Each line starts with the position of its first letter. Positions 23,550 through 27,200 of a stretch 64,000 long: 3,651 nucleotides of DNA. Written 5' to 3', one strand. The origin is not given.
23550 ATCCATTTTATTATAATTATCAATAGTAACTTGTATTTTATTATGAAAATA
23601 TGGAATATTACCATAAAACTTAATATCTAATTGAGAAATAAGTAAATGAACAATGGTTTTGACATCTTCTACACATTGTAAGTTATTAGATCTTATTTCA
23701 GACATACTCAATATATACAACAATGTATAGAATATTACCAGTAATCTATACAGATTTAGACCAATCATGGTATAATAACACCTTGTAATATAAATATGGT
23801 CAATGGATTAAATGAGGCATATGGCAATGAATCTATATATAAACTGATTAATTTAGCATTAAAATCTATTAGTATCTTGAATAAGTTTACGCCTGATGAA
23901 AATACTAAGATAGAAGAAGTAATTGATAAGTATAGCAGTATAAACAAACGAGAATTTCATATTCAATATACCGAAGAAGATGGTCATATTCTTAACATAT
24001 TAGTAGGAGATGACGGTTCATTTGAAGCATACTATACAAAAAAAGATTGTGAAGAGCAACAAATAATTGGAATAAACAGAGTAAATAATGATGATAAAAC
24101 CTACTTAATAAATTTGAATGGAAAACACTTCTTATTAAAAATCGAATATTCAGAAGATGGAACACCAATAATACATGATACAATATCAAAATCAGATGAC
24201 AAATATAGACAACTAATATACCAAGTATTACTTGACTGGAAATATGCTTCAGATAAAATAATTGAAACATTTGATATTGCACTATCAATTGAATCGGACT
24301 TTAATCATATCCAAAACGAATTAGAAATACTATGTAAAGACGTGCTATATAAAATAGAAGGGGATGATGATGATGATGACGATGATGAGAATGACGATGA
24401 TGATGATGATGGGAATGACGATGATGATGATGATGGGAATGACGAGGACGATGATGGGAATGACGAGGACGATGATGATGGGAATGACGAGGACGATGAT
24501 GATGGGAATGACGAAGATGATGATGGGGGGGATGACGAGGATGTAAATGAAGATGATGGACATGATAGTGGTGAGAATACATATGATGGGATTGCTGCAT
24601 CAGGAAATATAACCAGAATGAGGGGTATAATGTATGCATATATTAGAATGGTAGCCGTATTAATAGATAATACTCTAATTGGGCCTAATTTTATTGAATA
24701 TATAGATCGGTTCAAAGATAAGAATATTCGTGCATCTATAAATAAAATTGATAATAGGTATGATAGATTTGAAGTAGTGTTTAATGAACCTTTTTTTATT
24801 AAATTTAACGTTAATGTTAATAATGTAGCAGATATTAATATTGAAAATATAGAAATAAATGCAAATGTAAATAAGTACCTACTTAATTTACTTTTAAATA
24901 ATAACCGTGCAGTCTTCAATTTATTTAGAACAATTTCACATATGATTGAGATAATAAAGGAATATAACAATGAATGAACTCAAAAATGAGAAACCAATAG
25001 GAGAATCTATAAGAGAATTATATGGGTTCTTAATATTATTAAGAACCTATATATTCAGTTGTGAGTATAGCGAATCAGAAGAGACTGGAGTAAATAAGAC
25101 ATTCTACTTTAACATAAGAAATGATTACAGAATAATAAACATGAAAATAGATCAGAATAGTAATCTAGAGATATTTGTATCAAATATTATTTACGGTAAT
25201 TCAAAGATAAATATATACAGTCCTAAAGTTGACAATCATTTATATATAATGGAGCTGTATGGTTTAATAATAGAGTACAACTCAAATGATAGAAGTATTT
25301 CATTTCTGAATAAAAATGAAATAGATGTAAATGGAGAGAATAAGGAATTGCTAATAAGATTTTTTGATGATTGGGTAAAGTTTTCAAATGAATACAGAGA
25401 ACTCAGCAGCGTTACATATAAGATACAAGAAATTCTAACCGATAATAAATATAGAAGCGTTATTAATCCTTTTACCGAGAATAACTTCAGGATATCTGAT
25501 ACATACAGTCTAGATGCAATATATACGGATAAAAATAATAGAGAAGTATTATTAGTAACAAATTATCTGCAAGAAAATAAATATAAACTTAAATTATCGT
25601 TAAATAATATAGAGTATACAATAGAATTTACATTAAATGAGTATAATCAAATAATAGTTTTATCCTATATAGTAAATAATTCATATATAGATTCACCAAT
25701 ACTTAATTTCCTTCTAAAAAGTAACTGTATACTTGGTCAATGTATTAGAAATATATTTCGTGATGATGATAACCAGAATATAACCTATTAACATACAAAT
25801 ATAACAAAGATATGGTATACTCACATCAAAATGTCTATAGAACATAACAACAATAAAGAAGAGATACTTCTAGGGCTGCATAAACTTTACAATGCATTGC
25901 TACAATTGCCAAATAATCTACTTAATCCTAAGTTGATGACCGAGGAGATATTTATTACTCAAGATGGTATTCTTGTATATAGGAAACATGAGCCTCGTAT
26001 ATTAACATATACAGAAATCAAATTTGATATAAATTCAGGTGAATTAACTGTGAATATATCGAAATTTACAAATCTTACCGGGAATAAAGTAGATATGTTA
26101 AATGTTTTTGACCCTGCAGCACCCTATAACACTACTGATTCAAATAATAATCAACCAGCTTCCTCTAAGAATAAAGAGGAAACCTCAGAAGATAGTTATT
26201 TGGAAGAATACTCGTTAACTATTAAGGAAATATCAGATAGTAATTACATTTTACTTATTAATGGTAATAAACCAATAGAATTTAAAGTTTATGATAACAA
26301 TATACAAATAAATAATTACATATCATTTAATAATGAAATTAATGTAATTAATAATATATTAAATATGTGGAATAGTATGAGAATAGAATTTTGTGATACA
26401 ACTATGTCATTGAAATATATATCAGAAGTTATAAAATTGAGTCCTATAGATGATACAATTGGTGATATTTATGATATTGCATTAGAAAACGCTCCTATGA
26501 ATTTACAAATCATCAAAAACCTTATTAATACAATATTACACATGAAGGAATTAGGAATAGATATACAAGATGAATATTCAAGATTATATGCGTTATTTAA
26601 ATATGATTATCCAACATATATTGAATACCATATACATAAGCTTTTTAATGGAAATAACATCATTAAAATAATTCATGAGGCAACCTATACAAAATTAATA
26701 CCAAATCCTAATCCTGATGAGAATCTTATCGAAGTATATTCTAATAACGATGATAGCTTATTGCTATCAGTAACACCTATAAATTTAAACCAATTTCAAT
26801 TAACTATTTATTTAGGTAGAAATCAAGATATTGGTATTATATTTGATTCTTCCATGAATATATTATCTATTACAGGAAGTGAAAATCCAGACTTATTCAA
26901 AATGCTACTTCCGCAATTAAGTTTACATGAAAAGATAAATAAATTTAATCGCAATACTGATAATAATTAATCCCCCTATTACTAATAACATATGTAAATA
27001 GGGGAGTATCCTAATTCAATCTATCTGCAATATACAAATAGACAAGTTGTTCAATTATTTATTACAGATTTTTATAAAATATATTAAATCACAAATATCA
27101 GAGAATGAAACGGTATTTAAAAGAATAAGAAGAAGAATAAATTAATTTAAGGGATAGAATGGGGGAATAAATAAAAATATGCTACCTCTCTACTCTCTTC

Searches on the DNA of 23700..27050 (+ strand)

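Call 77: search_dna_similar(query=window:23700-27050:+, collection=plasmids, mode=distant, max_evalue=0.00001, max_rows=5)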
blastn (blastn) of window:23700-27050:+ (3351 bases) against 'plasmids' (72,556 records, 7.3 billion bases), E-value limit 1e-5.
No match.

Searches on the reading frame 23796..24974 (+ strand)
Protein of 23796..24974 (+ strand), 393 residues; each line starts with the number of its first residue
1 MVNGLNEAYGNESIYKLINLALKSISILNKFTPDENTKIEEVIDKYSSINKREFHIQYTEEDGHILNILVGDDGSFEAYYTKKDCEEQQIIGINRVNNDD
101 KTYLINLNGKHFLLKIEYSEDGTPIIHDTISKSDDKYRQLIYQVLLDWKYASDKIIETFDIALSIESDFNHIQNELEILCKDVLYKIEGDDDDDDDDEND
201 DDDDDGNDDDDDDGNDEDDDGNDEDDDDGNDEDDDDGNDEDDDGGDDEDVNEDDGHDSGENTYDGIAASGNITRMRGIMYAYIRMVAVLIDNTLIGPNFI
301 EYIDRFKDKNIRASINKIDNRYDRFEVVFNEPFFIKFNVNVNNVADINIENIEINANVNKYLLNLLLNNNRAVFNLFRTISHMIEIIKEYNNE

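Call 6: search_protein_families(library=pfam, proteins=[window:23796-24974:+], max_evalue=1)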
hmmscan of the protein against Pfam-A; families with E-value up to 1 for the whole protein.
window:23796-24974:+ (393 aa): 0 families

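Call 9: list_cluster_members(proteins=[window:23796-24974:+, window:24970-25788:+, window:25831-26967:+, window:22470-23465:+, window:23445-23768:-, window:27246-28094:-, window:20200-21513:+])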
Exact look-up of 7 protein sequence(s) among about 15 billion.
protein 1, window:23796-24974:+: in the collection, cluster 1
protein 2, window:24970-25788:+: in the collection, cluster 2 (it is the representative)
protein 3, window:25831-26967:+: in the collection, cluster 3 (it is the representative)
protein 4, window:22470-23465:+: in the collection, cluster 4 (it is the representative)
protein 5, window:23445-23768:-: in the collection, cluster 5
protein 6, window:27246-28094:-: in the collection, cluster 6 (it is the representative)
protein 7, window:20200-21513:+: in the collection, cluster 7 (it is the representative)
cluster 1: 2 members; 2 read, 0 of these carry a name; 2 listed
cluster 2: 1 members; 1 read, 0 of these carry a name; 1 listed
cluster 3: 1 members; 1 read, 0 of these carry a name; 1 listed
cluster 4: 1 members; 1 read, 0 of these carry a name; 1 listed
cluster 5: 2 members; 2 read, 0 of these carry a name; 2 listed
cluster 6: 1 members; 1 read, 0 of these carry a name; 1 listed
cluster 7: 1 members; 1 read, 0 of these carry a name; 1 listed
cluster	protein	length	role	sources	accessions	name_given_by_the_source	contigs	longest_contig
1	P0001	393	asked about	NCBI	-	-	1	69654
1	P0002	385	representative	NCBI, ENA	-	-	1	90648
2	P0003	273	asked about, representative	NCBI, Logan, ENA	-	-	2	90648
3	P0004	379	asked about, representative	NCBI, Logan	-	-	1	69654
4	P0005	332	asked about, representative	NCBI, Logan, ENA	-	-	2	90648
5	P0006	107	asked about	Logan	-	-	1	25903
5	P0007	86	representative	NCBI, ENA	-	-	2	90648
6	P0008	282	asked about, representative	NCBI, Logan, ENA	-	-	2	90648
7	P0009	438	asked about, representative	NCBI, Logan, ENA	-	-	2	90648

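Call 10: search_protein_families(library=padloc, proteins=[window:23796-24974:+], max_evalue=1)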
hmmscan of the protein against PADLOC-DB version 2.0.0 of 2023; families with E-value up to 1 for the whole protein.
window:23796-24974:+ (393 aa): 0 families

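Call 11: search_protein_families(library=ncbifam, proteins=[window:23796-24974:+], max_evalue=1)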
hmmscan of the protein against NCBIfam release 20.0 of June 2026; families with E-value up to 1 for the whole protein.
window:23796-24974:+ (393 aa): 4 families
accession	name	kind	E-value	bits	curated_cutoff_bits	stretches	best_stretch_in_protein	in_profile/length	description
NF006534.0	PRK09014.1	equivalog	0.13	12.1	124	1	25-102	75-152/162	transcription/translation regulatory transformer protein RfaH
NF045516.2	SepX_GlpR_1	exception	0.23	11.3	160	1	191-254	82-152/293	divisome protein SepX/GlpR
TIGR01651.1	CobT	equivalog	0.23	10.1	759.05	1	185-258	200-274/600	cobaltochelatase subunit CobT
NF052588.1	RnaseEMycob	equivalog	0.3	8.8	1400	1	190-261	844-918/945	ribonuclease E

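Call 37: search_protein_families(library=phrogs, proteins=[window:23796-24974:+], max_evalue=1)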
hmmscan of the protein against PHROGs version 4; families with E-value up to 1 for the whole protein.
window:23796-24974:+ (393 aa): 4 families
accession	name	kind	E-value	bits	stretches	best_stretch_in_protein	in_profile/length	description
phrog_20988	-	other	0.022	14.3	1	187-257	279-348/652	ATPase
phrog_10064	-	unknown function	0.03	14.5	1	190-257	194-259/313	-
phrog_2229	-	head and packaging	0.3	11.3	1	191-248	252-315/428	head maturation protease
phrog_148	-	DNA, RNA and nucleotide metabolism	0.51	10.8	1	187-249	227-283/387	RecT-like ssDNA annealing protein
